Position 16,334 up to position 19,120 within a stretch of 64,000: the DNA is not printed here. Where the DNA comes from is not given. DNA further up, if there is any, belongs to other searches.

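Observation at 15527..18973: MtrAB/MtoAB-type porin-cytochrome conduit embedded in the biosynthetic island, with no MtrC-like outer cytochrome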

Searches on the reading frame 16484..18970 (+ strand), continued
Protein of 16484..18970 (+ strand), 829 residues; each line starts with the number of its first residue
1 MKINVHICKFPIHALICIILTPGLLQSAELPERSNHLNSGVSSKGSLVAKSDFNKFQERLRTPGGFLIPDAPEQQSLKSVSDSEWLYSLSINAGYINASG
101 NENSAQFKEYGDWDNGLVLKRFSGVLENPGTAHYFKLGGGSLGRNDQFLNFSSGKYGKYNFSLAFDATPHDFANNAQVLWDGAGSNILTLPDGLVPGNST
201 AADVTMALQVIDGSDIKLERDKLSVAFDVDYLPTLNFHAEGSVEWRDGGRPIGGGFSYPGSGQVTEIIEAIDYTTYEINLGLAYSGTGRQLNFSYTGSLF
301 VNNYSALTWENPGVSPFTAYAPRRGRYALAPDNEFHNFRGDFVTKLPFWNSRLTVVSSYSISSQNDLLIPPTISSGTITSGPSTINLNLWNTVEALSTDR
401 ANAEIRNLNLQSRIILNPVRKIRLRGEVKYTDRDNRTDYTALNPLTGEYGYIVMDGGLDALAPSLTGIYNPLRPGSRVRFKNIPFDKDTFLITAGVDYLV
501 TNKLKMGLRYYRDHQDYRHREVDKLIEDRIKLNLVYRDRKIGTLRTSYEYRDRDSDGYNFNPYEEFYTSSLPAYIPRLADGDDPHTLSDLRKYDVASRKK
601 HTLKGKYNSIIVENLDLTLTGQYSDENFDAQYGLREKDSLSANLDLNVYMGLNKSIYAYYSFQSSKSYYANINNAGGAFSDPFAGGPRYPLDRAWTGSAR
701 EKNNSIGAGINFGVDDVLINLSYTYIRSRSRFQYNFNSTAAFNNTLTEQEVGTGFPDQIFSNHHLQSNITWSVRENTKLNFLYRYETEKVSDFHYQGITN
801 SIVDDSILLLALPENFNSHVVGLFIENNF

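Call 81: fold_search(model_id=the predicted structure, library=pdb)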
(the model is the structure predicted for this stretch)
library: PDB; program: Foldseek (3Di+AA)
matches with E <= 10: 903; with E <= 0.001: 381
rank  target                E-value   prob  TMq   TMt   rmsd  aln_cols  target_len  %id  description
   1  6r2q_B                8.4e-39  1.00  0.69  0.88   4.7       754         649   19  Structure of the Mtr complex (released 2020-04-22)
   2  8p97_A                6.2e-10  1.00  0.32  0.40  12.6       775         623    8  BtuB3G3 bound to cyanocobalamin with disordered EL8 (released 2023-08-16)
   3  8p98_A                1.4e-09  1.00  0.34  0.43  15.2       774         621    8  BtuB3G3 bound to cyanocobalamin with ordered EL8 (released 2023-08-16)
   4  6z8z_B                1.5e-09  1.00  0.36  0.44  12.3       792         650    9  Copper transporter OprC (released 2021-06-09)
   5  6bpn                  6.6e-09  1.00  0.35  0.43  11.7       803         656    9  The crystal structure of the Ferric-Catecholate import receptor Fiu from E. coli K12: Open form (C2221) (released 2018-11-28)
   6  5fr8_A                6.9e-09  1.00  0.37  0.42  13.1       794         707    9  Crystal structure of the siderophore receptor PirA from Acinetobacter baumannii (released 2016-05-11)
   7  9nn6_A                7.7e-09  1.00  0.32  0.40  12.6       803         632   10  E. coli Cir in Complex with the RBD of Microcin V (released 2025-09-24)
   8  4rdt_A                8.1e-09  1.00  0.34  0.43  10.9       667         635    9  Structure of the bacterial Zn-transporter ZnuD from Neisseria meningitidis (flexible conformation bound to a zinc ion) (released 2015-08-19)
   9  1nqg                  8.5e-09  1.00  0.35  0.47  10.2       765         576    9  OUTER MEMBRANE COBALAMIN TRANSPORTER (BTUB) FROM E. COLI, WITH BOUND CALCIUM (released 2003-04-29)
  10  5out                  1.1e-08  1.00  0.35  0.39  12.1       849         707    8  CRYSTAL STRUCTURE OF THE FERRIC ENTEROBACTIN RECEPTOR (PFEA) MUTANT (G324V) FROM PSEUDOMONAS AERUGINOSA (released 2018-09-05)
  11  4rdt_B                1.5e-08  1.00  0.35  0.44  10.5       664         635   10  Structure of the bacterial Zn-transporter ZnuD from Neisseria meningitidis (flexible conformation bound to a zinc ion) (released 2015-08-19)
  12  2hdi_A                1.5e-08  1.00  0.32  0.43  14.5       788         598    8  Crystal structure of the Colicin I receptor Cir from E.coli in complex with receptor binding domain of Colicin Ia. (released 2007-05-08)
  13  3m8d                  1.6e-08  1.00  0.35  0.46  11.2       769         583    8  Crystal structure of spin-labeled BtuB V10R1 with bound calcium and cyanocobalamin (released 2010-09-15)
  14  6z9n_B                1.8e-08  1.00  0.35  0.43  14.8       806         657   10  Copper transporter OprC (released 2021-06-30)
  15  6bpm_A                1.9e-08  1.00  0.34  0.39  12.6       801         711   11  The crystal structure of the Ferric-Catecholate import receptor Fiu from K12 E. coli: Closed form (C21) (released 2018-11-28)
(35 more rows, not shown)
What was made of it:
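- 16484..18973 (+): MtrB/MtoB/PioB-family outer-membrane beta-barrel sheath, 829 aa, C-terminal Phe, no Cys in the mature part. Its top fold match is 6R2Q_B, at E=8.4e-39 and TMt 0.88 (call 81).
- On MtrB/MtoB/PioB porins (TIGR03509, PF11854): The next hits are TonB-dependent receptors at TM about 0.4 (call 81).
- On TonB-dependent receptors / alginate-export barrels: The fold TM is about 0.4 (call 81).
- TonB-dependent receptors appear as distant fold matches to the barrel (call 81). TonB-dependent receptor folds reach TM about 0.4, against 0.88 for MtrB (call 81).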
